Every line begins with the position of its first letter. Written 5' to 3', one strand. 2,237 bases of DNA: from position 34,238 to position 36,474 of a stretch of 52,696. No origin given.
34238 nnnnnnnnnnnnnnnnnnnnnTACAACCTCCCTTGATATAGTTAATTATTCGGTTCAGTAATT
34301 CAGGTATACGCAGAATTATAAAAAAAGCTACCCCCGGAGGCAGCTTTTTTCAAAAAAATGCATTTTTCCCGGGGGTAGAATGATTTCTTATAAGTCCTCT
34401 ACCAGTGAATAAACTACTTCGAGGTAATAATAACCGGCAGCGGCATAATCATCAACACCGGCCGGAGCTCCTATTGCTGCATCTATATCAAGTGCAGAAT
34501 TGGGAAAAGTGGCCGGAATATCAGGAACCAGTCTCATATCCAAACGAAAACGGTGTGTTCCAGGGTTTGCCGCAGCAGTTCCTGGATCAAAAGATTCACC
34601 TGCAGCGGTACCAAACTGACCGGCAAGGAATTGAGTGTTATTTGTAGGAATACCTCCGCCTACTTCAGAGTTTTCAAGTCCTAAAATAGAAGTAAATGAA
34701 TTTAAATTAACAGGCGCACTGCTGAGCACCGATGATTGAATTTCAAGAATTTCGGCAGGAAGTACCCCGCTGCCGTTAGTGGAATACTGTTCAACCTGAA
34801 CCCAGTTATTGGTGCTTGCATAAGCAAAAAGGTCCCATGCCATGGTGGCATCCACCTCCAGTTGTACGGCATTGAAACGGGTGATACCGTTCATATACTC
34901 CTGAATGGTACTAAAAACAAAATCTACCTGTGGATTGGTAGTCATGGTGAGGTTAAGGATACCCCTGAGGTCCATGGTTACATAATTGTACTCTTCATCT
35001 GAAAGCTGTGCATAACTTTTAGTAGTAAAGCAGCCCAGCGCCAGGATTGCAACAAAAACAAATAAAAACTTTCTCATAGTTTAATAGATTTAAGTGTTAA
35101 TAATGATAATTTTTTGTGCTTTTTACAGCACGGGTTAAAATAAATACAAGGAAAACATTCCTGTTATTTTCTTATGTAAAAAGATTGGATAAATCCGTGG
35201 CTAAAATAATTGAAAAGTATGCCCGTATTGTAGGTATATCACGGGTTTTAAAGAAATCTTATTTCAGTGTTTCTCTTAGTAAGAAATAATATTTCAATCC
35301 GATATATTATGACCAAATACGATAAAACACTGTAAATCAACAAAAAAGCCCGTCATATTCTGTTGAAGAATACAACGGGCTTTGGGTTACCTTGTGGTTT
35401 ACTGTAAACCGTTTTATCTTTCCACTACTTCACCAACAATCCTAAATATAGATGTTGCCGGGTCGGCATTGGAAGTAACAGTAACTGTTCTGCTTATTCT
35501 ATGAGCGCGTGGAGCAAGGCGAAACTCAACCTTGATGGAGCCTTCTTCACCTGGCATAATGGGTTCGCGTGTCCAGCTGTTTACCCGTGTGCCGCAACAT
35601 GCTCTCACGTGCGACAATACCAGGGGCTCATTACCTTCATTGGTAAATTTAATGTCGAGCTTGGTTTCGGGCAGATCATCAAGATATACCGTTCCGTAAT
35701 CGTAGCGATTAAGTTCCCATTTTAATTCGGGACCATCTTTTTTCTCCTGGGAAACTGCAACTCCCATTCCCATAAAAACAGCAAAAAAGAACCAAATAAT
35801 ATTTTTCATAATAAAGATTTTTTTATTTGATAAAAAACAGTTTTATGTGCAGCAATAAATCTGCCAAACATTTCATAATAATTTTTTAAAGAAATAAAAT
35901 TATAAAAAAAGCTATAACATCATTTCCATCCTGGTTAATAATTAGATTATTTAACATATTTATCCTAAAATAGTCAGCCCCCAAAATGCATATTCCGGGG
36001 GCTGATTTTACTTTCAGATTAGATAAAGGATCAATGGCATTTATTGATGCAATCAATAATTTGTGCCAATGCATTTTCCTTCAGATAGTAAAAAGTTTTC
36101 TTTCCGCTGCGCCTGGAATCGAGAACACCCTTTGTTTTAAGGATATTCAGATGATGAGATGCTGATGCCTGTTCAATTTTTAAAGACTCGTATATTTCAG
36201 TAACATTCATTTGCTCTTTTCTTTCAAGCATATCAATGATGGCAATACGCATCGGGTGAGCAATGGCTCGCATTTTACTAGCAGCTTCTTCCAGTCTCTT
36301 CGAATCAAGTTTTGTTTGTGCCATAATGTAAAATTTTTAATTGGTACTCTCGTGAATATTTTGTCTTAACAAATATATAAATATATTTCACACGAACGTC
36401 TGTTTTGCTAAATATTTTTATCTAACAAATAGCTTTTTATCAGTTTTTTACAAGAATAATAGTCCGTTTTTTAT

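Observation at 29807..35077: Four-gene chaperone/usher-like secreted cluster that fits no named pilus family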

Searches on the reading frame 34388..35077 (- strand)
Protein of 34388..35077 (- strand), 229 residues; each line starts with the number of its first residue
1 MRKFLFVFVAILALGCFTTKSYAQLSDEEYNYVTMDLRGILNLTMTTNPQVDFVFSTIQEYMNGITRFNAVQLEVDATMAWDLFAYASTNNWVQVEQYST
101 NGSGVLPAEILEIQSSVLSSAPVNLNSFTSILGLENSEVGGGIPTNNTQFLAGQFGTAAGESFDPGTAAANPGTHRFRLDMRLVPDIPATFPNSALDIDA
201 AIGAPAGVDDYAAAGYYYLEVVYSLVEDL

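Call 3: search_protein_families(library=pfam, proteins=[window:34388-35077:-], max_evalue=1)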
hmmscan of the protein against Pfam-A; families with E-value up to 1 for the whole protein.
window:34388-35077:- (229 aa): 3 families
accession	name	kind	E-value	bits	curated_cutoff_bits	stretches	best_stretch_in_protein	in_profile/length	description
PF18933.6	PsbP_2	-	0.076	13.5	27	1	56-101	107-153/184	PsbP-like protein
PF08139.17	LPAM_1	-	0.094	13.6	20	1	1-14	1-14/18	Prokaryotic membrane lipoprotein lipid attachment site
PF11225.14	DUF3024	-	0.17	12.6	24.9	1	65-99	55-90/112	Domain of unknown function (DUF3024)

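Call 4: search_protein_families(library=ncbifam, proteins=[window:34388-35077:-], max_evalue=1)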
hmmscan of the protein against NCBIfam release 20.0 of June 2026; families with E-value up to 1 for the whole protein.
window:34388-35077:- (229 aa): 0 families

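Call 17: find_homologous_proteins(query=A3, max_evalue=0.01)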
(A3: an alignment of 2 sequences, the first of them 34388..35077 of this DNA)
Query A3 (2 sequences) (229 aa, profile of the alignment): 312 proteins with E <= 0.01 among 2616 candidates; the best 120 are listed.
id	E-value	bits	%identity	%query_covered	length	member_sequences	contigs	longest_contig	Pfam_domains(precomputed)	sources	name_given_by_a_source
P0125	1.1e-110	387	91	100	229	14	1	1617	-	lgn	-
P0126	9.4e-106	371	87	100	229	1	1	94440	-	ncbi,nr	ncbi:MAG: hypothetical protein EA393_16250 [Bacteroidetes bacterium]|nr:MAG: hypothetical protein EA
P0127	3.8e-103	362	30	83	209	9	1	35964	-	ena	-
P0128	3.1e-98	346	83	100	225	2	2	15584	-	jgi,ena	-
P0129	1.1e-97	344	84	100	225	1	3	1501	-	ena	-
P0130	2.1e-97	344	83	100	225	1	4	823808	-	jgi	jgi:hypothetical protein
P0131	2.8e-97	343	83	100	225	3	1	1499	-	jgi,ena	-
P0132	1.8e-96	341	79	100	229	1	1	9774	-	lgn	-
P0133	1.5e-95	338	83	100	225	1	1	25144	-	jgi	-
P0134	4.4e-94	333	81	100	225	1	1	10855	-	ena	-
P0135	2.7e-93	330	80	100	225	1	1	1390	-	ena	-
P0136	2.0e-92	327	79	100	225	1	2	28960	-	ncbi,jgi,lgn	-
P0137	3.1e-90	320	78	100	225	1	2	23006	-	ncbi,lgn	ncbi:MAG: hypothetical protein ACOC12_02410 [Bacteroidota bacterium]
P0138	5.2e-90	319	79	100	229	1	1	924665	-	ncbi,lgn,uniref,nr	ncbi:hypothetical protein [Natronoflexus pectinivorans]|uniref:Uncharacterized protein n=1 Tax=Natro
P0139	3.4e-89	317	75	100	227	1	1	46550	-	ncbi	-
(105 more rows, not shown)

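Call 20: search_protein_families(library=pfam, alignment_id=A4, max_evalue=1)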
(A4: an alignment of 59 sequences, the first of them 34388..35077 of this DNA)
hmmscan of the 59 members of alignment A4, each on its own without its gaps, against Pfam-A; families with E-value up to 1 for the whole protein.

A. member 1, window:34388-35077:- (229 aa): 3 families
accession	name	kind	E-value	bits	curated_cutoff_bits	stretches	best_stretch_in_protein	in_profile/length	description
PF18933.6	PsbP_2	-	0.076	13.5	27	1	56-101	107-153/184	PsbP-like protein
PF08139.17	LPAM_1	-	0.094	13.6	20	1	1-14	1-14/18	Prokaryotic membrane lipoprotein lipid attachment site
PF11225.14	DUF3024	-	0.17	12.6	24.9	1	65-99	55-90/112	Domain of unknown function (DUF3024)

B. families by the number of members that match (of 59 scanned): 16 families
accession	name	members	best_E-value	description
PF11225.14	DUF3024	11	0.0028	Domain of unknown function (DUF3024)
PF08139.17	LPAM_1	7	0.011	Prokaryotic membrane lipoprotein lipid attachment site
PF09118.17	GO-like_E_set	4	0.031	Galactose oxidase-like, Early set domain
PF21295.2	Bact_transglu_N_2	3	0.026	Bacterial transglutaminase, N-terminal domain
PF18933.6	PsbP_2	3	0.057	PsbP-like protein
PF06284.16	Cytomega_UL84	2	0.29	Cytomegalovirus UL84 protein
PF00255.25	GSHPx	1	0.048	Glutathione peroxidase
PF20627.2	TBX2-3_RD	1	0.054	T-box transcription factor 2/3, repressor domain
PF17499.7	Pilosulin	1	0.063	Ant venom peptides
PF11260.13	Spidroin_MaSp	1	0.079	Major ampullate spidroin 1 and 2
PF21216.2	PepQ_N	1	0.11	Xaa-Pro dipeptidase, N-terminal domain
PF20162.4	Etd1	1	0.12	Septation protein etd1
PF08190.17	PIH1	1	0.15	PIH1 N-terminal domain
PF13209.11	DUF4017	1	0.18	Protein of unknown function (DUF4017)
PF22102.2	ElaD-SseL-like_C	1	0.21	ElaD/SseL-like C-terminal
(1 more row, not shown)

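Call 27: predict_structure(alignment_id=A4)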
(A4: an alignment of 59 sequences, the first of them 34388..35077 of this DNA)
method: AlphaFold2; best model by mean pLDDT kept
length: 229 residues; sequences in the alignment: 59
mean_pLDDT: 80.7   pTM: 0.69
mean pLDDT of the five models: 80.7, 78.5, 76.2, 71.5, 64.8
residues with pLDDT >= 90: 53; 70-90: 137; 50-70: 19; < 50: 20
segments of 3 or more residues with pLDDT < 50: 19-38
pLDDT, mean of each block of 10 residues (from residue 1): 79 64 43 44 79 86 87 88 91 87 88 91 92 89 86 75 86 89 87 82 69 89 85
secondary structure, 60 per line:
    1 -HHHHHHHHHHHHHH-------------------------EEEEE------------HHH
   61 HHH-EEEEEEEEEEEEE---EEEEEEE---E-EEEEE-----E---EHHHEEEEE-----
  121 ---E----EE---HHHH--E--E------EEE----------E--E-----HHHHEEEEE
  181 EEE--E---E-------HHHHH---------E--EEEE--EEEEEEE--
elements in order: H2-15 E41-45 H58-63 E65-77 E81-87 E93-97 E111-115 H134-137 E150-152 H172-175 E176-183 H198-202 E215-218 E221-227

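Call 31: fold_search(model_id=the predicted structure, library=pdb)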
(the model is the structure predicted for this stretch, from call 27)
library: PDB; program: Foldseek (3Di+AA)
matches with E <= 10: 364; with E <= 0.001: 2
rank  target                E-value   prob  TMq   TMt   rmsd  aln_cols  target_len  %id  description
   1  9ikj_A                9.3e-13  1.00  0.67  0.65   6.2       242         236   25  Cryo-EM structure of TLP-1a (released 2024-11-13)
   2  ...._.                1.1e-11  1.00  0.63  0.61   8.6       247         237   25  Cryo-EM structure of TLP-1b (released 2024-11-13)
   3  8aur_A                1.6e-03  0.99  0.39  0.39   7.9       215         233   12  Cryo-EM structure of a TasA fibre (released 2022-11-30)
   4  4y2l_D                3.3e-03  0.99  0.33  0.46   9.6       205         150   11  Structure of CFA/I pili major subunit CfaB trimer (released 2016-08-10)
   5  4y2l_F                6.2e-03  0.99  0.37  0.52   5.5       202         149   10  Structure of CFA/I pili major subunit CfaB trimer (released 2016-08-10)
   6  4y2n_C                6.9e-03  0.99  0.35  0.50   7.5       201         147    9  Structure of CFA/I pili major subunit CfaB trimer (released 2016-08-10)
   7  4y2l_B                9.8e-03  0.99  0.37  0.52   5.5       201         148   10  Structure of CFA/I pili major subunit CfaB trimer (released 2016-08-10)
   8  4y2l_A                1.2e-02  0.99  0.36  0.52   5.8       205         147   12  Structure of CFA/I pili major subunit CfaB trimer (released 2016-08-10)
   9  7ueg_A                1.3e-02  0.69  0.27  0.32  16.8       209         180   10  Cryo-EM of bundling pili from Pyrobaculum calidifontis (released 2022-06-29)
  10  8eht_B                1.9e-02  0.84  0.31  0.38   7.6       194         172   11  Cryo-EM reconstruction of the CS20 bacterial adhesion pili (released 2023-03-22)
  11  7szo_H                2.8e-02  0.60  0.26  0.23   8.0       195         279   11  Structure of a bacterial fimbrial tip containing FocH (released 2021-12-29)
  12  7pnb_A                5.8e-02  0.60  0.28  0.34  11.0       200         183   10  Sulfolobus acidocaldarius 0406 filament. (released 2022-09-14)
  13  1kiu_B                6.9e-02  0.35  0.24  0.21  10.0       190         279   14  FimH adhesin Q133N mutant-FimC chaperone complex with methyl-alpha-D-mannose (released 2002-06-05)
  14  8k2g_A                6.9e-02  0.30  0.26  0.14  12.3       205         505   10  Crystal structure of Group 1 Oligosaccharide-releasing beta-N-acetylgalactosaminidase NgaCa from Cohnella abietis, apo (released 2024-04-24)
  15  8k2f                  7.7e-02  0.28  0.26  0.14  12.3       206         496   10  Crystal structure of Group 1 oligosaccharide-releasing beta-N-acetylgalactosaminidase NgaCa from Cohnella abietis, apo 1 (released 2024-04-24)
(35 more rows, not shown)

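Call 33: search_solved_structures(query=A4, max_evalue=10, show_alignments=2)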
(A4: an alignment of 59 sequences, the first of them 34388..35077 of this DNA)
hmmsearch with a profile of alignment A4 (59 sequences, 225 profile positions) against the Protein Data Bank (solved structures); distinct sequences matched with E-value up to 10: 2.
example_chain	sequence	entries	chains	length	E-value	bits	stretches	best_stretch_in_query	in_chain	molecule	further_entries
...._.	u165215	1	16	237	2.1e-23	86.1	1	28-223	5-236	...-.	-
9ikj_A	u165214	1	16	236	7.6e-23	84.3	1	28-223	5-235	TLP-1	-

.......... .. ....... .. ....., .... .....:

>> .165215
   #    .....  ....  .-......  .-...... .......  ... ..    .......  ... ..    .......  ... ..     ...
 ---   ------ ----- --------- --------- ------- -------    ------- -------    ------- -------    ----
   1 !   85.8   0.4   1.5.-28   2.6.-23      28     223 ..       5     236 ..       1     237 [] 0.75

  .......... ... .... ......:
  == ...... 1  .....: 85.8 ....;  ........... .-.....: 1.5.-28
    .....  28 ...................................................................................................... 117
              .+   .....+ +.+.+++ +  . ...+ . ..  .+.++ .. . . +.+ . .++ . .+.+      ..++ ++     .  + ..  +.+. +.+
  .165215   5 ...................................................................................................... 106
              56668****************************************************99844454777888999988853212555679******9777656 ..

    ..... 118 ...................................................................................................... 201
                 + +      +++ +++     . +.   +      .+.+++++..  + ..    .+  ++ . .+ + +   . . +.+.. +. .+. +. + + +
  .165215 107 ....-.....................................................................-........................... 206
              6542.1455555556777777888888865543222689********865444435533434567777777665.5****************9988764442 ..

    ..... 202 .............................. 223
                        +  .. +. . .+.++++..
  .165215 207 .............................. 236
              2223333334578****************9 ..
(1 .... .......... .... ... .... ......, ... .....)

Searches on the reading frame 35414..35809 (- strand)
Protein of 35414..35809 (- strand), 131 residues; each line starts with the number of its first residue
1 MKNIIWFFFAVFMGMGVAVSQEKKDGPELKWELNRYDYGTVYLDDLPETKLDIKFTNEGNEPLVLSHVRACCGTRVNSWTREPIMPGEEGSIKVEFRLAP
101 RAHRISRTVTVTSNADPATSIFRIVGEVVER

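Call 3: search_protein_families(library=pfam, proteins=[window:35414-35809:-], max_evalue=1)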
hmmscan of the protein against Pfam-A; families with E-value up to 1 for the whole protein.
window:35414-35809:- (131 aa): 2 families
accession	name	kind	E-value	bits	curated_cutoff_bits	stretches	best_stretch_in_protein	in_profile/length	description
PF07610.17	DUF1573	-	7.5e-22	77.6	26.1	1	29-128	1-98/98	Protein of unknown function (DUF1573)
PF22544.2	HYDIN_VesB_CFA65-like_Ig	-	0.00042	20.9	25.5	1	48-126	20-99/100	HYDIN/CFA65/VesB-like, Ig-like domain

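Call 4: search_protein_families(library=ncbifam, proteins=[window:35414-35809:-], max_evalue=1)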
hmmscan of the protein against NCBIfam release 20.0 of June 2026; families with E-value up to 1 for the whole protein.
window:35414-35809:- (131 aa): 1 family
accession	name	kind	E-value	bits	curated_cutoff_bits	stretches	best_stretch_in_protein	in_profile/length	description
NF041425.1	OS_HP2_seleno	subfamily_domain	1.7e-09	37.9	100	1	49-120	17-88/98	OS_HP2 family (seleno)protein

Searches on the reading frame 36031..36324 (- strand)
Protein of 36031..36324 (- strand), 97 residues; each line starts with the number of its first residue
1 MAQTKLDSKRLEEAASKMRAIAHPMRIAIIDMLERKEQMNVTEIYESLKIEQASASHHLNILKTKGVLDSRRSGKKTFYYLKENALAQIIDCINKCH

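Call 3: search_protein_families(library=pfam, proteins=[window:36031-36324:-], max_evalue=1)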
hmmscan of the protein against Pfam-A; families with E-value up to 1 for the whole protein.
window:36031-36324:- (97 aa): 24 families
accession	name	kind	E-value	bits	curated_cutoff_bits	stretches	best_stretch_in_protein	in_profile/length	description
PF01022.26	HTH_5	-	2.1e-09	37.5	22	1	24-68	2-45/47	Bacterial regulatory protein, arsR family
PF12840.13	HTH_20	-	5.6e-09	36.3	27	1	21-70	1-50/51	Helix-turn-helix domain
PF12802.13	MarR_2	-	4.4e-05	24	27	1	25-74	6-56/61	MarR family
PF01978.25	TrmB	-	0.0002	21.6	25.6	1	33-80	18-63/68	Sugar-specific transcriptional regulator TrmB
PF01047.28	MarR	-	0.00024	21.4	24.6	1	27-73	6-52/59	MarR family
PF21248.3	SoFic-like_C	-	0.0024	18.5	27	1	40-80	32-72/76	Protein adenylyltransferase SoFic-like, C-terminal domain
PF03965.22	Penicillinase_R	-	0.0035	18.1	22.6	1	28-80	7-63/115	Penicillinase repressor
PF13601.12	HTH_34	-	0.0068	17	27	1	26-71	2-47/80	Winged helix DNA-binding domain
PF01726.22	LexA_DNA_bind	-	0.0076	16.5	23.7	1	41-70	28-58/65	LexA DNA binding domain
PF02082.26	Rrf2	-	0.0092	16.6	30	1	29-84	14-68/132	Iron-dependent Transcriptional regulator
PF09339.16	HTH_IclR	-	0.01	16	22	1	28-69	7-49/52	IclR helix-turn-helix domain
PF24033.1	DUF7342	-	0.011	16.1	31.6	1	40-85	19-64/150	Family of unknown function (DUF7342)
PF24266.1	HTH_HVO_0163_N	-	0.014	15.9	31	1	26-83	4-61/70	HVO_0163, N-terminal HTH domain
PF08100.18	Dimerisation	-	0.015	15.6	25.6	1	25-83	26-85/93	O-methyltransferase dimerisation domain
PF25212.1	HVO_A0114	-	0.027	14.7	27.6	1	14-78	12-76/84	HVO_A0114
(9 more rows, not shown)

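Call 4: search_protein_families(library=ncbifam, proteins=[window:36031-36324:-], max_evalue=1)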
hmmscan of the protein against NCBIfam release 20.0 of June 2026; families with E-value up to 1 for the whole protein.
window:36031-36324:- (97 aa): 23 families
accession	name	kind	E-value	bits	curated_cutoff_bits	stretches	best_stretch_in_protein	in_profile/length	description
NF033788.1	HTH_metalloreg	subfamily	2.3e-21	75.4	55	1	15-90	2-77/77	metalloregulator ArsR/SmtB family transcription factor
NF033789.1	repress_SdpR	subfamily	1.4e-15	57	100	1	18-93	2-76/79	autorepressor SdpR family transcription factor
NF040642.1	sulf_sens_BigR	equivalog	1.9e-15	56.7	155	1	9-93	5-88/95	sulfite-sensing transcriptional repressor BigR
NF052532.1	TransRegPagRBaca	equivalog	2.7e-14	53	170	1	3-94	6-96/99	transcriptional repressor PagR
NF041413.1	ArsR_Rv2640c_fam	equivalog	3.1e-12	46.9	155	1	5-95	23-115/118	Rv2640c family ArsR-like transcriptional regulator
NF045707.1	Dbac_1936_reg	equivalog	7.2e-08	32.4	115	1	10-93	3-85/99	ArsR/SmtB-type metalloregulator TsoR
NF007528.0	PRK10141.1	subfamily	5.2e-07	29.5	97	1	19-90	11-85/117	metalloregulator ArsR/SmtB family transcription factor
NF053755.1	MsvR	equivalog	6.1e-07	29.4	220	1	16-89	5-80/236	transcriptional factor MsvR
NF047906.1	CdPbTransRegCmtR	equivalog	5.2e-06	26.3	150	1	12-91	9-87/104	Cd(II)/Pb(II)-sensing metalloregulatory transcriptional regulator CmtR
NF053606.1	Sta1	subfamily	3.6e-05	23.8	80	1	27-83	23-87/100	Sta1 family transcriptional regulator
NF040939.2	trans_reg_lrs14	equivalog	0.00029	20.8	90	1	29-88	27-94/103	Lrs14 family HTH-type transcriptional regulator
NF010034.0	PRK13509.1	equivalog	0.0013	18.2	244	1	28-79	9-60/251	HTH-type transcriptional regulator UlaR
TIGR02277.1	PaaX_trns_reg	equivalog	0.0028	17.3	264.55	1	41-89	23-71/279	phenylacetic acid degradation operon negative regulatory protein PaaX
NF053704.1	TransRegCcpNBacil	equivalog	0.0031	16.9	260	1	28-95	9-74/208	transcriptional regulator CcpN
NF003210.0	PRK04172.1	equivalog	0.0051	15.7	350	1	23-84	5-65/496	phenylalanine--tRNA ligase subunit alpha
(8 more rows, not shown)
